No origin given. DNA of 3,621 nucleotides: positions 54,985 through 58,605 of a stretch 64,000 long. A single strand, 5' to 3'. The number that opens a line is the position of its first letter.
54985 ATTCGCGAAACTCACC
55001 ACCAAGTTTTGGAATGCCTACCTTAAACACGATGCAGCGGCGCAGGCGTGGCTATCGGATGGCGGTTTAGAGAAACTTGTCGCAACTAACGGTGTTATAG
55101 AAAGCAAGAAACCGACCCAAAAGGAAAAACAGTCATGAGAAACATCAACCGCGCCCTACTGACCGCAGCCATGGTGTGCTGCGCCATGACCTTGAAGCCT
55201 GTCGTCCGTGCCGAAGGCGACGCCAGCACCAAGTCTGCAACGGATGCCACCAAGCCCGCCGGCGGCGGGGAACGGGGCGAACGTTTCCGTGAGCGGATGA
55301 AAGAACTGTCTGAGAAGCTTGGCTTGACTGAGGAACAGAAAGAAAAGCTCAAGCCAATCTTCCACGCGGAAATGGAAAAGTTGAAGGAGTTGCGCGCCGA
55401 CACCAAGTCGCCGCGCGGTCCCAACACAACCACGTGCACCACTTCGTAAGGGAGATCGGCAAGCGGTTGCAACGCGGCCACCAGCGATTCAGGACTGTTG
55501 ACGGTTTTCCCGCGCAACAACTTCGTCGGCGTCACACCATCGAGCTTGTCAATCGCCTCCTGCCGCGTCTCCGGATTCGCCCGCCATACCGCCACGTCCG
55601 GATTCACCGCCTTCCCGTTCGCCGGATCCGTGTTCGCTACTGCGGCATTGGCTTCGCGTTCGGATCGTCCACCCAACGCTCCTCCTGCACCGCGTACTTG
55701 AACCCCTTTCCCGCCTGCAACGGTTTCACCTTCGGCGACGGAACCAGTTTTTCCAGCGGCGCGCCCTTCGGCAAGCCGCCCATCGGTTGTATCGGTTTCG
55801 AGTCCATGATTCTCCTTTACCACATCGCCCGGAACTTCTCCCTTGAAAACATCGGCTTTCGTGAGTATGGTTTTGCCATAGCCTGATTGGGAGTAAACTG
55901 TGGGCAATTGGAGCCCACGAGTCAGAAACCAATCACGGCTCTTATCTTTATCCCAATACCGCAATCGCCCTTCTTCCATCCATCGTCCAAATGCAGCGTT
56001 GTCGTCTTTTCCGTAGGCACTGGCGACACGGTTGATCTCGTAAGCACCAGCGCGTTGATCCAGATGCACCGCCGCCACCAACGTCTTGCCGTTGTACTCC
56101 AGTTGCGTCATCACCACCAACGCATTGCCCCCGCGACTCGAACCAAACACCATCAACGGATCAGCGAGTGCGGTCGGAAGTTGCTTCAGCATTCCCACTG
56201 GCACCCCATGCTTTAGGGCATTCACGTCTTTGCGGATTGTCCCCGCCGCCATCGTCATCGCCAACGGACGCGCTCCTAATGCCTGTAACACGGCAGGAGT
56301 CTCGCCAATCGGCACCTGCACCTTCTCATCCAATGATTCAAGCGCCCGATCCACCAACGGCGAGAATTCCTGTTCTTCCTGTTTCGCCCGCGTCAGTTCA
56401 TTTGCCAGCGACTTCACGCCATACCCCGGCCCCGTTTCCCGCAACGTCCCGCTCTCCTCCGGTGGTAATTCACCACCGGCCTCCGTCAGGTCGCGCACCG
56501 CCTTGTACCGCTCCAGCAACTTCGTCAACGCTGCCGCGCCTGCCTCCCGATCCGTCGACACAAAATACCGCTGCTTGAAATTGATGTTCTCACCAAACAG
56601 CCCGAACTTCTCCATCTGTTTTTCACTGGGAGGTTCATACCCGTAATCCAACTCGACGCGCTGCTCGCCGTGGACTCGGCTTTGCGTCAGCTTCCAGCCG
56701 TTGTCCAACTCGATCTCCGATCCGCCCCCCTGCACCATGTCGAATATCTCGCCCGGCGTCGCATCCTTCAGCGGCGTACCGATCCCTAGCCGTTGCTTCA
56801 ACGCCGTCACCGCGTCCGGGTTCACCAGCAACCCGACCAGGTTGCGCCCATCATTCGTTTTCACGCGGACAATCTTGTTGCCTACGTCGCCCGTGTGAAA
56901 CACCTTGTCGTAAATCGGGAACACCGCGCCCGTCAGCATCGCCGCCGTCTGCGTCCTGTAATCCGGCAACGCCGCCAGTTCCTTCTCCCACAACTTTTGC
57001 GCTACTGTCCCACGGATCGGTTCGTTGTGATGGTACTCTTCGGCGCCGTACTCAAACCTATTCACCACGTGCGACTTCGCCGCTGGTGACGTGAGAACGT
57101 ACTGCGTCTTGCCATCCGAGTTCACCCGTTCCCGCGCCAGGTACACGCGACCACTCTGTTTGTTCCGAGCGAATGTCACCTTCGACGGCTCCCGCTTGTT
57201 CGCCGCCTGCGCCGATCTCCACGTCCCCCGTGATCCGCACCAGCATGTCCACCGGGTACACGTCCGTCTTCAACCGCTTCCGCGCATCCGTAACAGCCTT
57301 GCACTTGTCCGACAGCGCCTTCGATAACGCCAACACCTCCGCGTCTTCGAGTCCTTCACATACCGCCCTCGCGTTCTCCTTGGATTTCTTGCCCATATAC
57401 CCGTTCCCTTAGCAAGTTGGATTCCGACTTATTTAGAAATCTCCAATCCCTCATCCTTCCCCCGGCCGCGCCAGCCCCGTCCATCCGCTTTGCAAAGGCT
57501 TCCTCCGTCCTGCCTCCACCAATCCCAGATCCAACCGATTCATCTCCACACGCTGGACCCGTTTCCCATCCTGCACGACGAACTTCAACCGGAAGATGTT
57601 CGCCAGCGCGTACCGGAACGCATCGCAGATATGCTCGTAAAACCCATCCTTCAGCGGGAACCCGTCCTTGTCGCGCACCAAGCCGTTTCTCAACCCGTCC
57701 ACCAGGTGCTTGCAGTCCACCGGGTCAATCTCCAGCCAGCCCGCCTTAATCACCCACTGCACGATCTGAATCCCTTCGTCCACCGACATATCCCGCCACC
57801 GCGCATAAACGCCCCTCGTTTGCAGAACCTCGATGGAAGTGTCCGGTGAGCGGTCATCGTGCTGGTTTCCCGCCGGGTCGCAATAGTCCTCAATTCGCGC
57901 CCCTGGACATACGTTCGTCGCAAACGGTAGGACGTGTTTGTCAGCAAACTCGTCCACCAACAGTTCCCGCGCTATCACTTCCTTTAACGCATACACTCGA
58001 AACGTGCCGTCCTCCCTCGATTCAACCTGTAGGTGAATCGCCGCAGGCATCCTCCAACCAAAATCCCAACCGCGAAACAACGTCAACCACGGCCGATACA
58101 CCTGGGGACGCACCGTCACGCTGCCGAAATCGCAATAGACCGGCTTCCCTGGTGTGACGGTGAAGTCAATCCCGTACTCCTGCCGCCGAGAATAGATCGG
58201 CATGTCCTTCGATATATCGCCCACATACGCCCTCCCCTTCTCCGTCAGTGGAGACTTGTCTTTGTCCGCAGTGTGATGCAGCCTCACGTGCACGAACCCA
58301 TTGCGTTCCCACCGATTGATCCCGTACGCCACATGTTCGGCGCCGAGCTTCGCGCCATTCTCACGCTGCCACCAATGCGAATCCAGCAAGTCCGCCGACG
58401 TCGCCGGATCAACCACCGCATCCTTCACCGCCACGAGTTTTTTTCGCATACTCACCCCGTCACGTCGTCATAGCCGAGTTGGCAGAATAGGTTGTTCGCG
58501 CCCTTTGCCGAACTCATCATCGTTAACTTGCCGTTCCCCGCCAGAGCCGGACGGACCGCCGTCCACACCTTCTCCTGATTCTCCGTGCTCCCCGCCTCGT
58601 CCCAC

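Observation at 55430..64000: Composite mobile/defense region: decayed prophage + AbiEii + zeta + VapBC + integrase next to tRNA-Glu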

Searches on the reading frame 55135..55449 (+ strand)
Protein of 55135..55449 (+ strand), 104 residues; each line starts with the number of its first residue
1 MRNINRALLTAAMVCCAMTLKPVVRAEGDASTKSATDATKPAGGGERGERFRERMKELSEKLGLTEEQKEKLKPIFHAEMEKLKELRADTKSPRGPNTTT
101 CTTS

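Call 18: search_protein_families(library=pfam, proteins=[window:55135-55449:+], max_evalue=1)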
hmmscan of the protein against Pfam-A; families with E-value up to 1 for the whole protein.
window:55135-55449:+ (104 aa): 3 families
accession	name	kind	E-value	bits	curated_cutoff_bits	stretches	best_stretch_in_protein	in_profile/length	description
PF07813.17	LTXXQ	-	0.0025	19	24.3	1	53-94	4-48/100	LTXXQ motif family protein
PF13801.11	Metal_resist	-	0.022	15.3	29.2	1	47-89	31-67/125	Heavy-metal resistance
PF09539.15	DUF2385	-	0.12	13.3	25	1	43-82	23-62/96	Protein of unknown function (DUF2385)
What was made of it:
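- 55135..55449 (+): LTXXQ/Spy-like periplasmic protein gene, 104 aa, truncated at its 3' end; left border of the foreign DNA (~55420-55450). Pfam LTXXQ E 0.0025 and Metal_resist E 0.022 (call 18).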

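Call 91: list_cluster_members(proteins=[window:55135-55449:+, window:57058-57396:-, window:60924-61259:-])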
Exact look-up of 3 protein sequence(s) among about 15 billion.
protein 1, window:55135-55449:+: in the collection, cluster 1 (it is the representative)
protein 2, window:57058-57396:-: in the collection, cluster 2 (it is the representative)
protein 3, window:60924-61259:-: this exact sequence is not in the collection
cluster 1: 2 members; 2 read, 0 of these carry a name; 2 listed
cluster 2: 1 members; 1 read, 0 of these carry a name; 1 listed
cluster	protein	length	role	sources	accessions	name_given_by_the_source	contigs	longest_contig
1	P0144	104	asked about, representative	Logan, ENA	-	-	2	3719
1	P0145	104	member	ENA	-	-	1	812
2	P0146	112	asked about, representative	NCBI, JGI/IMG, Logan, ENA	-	-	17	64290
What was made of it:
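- Tried and rejected: Its protein cluster holds none (call 91).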

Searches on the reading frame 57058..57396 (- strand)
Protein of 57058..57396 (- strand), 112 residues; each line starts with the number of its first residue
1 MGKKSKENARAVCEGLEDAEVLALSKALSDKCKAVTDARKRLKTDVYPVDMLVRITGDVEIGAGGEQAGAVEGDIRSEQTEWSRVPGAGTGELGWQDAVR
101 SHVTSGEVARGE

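Call 4: search_protein_families(library=pfam, proteins=[window:57058-57396:-], max_evalue=0.01)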
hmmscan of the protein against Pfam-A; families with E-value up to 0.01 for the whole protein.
window:57058-57396:- (112 aa): 0 families

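Call 8: search_protein_families(library=padloc, proteins=[window:57058-57396:-], max_evalue=0.01)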
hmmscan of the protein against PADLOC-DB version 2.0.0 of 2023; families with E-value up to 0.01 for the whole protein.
window:57058-57396:- (112 aa): 0 families

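Call 9: search_protein_families(library=phrogs, proteins=[window:57058-57396:-], max_evalue=0.001)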
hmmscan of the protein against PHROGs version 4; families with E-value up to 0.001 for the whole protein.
window:57058-57396:- (112 aa): 0 families
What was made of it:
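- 57058..57396 (-): 112-aa ORF of unknown origin that overlaps the start of the polyvalent fragment; probably a deletion or fusion scar. No family hit (calls 4, 8, 9).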

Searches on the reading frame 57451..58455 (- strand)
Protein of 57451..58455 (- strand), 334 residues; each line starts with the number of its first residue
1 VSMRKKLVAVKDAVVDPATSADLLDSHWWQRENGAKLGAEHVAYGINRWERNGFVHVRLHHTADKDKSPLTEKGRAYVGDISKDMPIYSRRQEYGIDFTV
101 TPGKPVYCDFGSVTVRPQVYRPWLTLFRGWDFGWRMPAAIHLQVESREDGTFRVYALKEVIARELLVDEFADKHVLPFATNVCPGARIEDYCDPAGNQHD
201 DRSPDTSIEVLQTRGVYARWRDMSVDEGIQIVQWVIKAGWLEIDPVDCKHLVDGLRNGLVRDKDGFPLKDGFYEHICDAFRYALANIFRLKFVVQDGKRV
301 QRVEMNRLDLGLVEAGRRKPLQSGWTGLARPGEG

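Call 4: search_protein_families(library=pfam, proteins=[window:57451-58455:-], max_evalue=0.01)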
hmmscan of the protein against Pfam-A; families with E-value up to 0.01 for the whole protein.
window:57451-58455:- (334 aa): 0 families

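Call 8: search_protein_families(library=padloc, proteins=[window:57451-58455:-], max_evalue=0.01)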
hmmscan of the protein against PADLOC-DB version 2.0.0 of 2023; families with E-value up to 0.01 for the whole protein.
window:57451-58455:- (334 aa): 0 families

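Call 9: search_protein_families(library=phrogs, proteins=[window:57451-58455:-], max_evalue=0.001)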
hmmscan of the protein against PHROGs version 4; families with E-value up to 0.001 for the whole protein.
window:57451-58455:- (334 aa): 3 families
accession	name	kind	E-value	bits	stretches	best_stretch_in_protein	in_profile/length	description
phrog_5653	-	head and packaging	3.3e-07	31.2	1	106-289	10-182/199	terminase large subunit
phrog_10250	-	head and packaging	1.1e-05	26.3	1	92-291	12-219/228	terminase large subunit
phrog_2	-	head and packaging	2.7e-05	24.1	1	60-302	426-605/807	terminase large subunit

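Call 17: search_protein_families(library=ncbifam, proteins=[window:57451-58455:-], max_evalue=0.1)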
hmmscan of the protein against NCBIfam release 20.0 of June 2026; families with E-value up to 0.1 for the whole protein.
window:57451-58455:- (334 aa): 0 families

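Call 24: find_related_loci(query=window:57451-58455:-, collection=viral_contigs, flank=10000)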
Query window:57451-58455:- (334 aa) in viral_contigs; peptide patterns used: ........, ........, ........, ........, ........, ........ (x = any residue, [..] = any of these).
3 stretches matched a pattern, but none encodes a relative of the query by tblastn (E <= 1e-3).
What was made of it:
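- On Prophage (intact or inducible): The viral-contig search for TerL relatives found nothing (call 24).
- Tried and rejected: None found (call 24).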
